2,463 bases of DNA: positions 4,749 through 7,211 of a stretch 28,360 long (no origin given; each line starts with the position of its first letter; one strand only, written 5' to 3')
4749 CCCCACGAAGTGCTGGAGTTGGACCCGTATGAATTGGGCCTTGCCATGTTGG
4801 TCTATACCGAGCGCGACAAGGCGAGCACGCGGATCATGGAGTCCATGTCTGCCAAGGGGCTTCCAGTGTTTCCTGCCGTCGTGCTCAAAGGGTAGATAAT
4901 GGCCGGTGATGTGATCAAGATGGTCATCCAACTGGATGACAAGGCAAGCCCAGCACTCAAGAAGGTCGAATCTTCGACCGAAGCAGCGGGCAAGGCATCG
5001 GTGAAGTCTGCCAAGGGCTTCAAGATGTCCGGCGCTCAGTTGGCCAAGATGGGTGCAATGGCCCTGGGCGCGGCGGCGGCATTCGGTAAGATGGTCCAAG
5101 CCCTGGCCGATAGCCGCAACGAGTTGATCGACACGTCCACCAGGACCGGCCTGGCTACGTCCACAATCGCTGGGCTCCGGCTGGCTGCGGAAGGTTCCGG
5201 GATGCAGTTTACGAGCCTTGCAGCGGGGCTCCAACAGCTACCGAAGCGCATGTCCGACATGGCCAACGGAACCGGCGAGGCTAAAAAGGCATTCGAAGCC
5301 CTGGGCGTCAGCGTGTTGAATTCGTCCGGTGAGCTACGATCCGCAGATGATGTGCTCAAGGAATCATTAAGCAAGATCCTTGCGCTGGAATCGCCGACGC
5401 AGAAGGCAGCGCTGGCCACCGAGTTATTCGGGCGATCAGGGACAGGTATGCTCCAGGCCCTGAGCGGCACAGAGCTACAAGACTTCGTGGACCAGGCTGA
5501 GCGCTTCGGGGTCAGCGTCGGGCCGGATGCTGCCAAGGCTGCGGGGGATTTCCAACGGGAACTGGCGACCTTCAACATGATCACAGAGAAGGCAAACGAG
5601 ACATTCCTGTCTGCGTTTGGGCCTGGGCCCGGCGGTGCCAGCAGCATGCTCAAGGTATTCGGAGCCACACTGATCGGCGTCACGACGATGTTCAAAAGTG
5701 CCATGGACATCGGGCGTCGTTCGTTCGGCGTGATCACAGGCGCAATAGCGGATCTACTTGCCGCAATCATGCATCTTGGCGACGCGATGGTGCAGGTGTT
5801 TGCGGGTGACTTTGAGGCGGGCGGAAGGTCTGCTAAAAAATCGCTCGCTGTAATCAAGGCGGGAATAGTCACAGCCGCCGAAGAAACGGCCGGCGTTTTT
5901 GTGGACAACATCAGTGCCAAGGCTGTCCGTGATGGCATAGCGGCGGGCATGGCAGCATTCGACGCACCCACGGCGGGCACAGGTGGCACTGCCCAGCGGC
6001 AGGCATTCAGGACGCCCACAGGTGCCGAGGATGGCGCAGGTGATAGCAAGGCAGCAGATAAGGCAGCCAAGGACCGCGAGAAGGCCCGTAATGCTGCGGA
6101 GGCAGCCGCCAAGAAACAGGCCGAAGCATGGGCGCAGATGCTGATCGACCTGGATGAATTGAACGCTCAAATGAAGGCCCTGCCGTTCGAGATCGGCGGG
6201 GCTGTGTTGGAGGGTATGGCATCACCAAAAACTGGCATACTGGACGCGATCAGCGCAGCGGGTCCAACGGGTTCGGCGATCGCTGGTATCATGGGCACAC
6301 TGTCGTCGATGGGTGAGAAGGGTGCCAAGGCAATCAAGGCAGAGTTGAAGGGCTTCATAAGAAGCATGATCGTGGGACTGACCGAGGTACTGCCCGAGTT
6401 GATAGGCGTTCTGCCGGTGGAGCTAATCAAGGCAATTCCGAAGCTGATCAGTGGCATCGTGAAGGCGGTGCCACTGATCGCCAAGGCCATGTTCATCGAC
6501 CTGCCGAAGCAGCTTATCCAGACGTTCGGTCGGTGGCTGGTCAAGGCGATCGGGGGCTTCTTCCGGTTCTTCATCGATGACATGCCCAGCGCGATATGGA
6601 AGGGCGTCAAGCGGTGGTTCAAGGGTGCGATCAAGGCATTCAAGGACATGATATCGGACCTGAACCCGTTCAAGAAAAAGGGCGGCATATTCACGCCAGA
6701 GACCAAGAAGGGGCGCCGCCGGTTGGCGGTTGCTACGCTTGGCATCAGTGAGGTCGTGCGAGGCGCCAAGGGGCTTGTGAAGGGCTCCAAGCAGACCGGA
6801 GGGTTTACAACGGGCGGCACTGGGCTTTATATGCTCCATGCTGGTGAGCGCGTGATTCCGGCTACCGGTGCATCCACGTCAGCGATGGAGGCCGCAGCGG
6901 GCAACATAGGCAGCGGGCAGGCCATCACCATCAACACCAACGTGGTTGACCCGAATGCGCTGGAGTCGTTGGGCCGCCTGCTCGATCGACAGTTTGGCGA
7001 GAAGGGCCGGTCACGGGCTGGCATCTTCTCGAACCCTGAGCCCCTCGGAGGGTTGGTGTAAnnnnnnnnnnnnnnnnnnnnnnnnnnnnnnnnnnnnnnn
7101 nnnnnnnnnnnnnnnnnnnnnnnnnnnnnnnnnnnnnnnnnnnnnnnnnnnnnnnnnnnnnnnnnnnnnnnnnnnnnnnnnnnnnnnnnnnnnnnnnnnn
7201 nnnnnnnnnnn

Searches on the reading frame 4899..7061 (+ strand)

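Call 8: search_protein_families(library=phrogs, proteins=[window:4899-7061:+], max_evalue=0.001)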
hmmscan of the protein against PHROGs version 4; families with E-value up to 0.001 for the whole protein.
window:4899-7061:+ (720 aa): 13 families
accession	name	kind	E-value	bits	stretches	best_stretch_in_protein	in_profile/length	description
phrog_8462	-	tail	5e-23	82.7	1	15-222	24-225/672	tail length tape measure protein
phrog_9483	-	tail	1.4e-21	77.7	1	8-328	9-316/657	tail length tape measure protein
phrog_13338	-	unknown function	7.6e-20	71.8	1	43-428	36-399/903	-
phrog_8125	-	tail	7.7e-18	65.8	1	39-216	63-240/578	tail length tape measure protein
phrog_2276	-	tail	1.4e-14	54.7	1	41-231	77-263/673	tail length tape measure protein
phrog_12506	-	tail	3.6e-11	44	1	45-171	33-159/218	tail length tape measure protein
phrog_2854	-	tail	6.7e-10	39.3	1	28-413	25-425/855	tail length tape measure protein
phrog_9388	-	unknown function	7.8e-10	39.1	1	46-228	33-211/615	-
phrog_3824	-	unknown function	1.4e-09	38.4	1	15-162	26-172/750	-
phrog_33680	-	unknown function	5.8e-09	35.6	1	28-208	278-457/726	-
phrog_1533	-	tail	1.8e-05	23.4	1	115-190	415-496/1688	tail length tape measure protein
phrog_33360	-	tail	9.8e-05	21.4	1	107-184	440-517/1239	tail length tape measure protein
phrog_13674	-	tail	0.00028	20.6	1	21-132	38-151/764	tail length tape measure protein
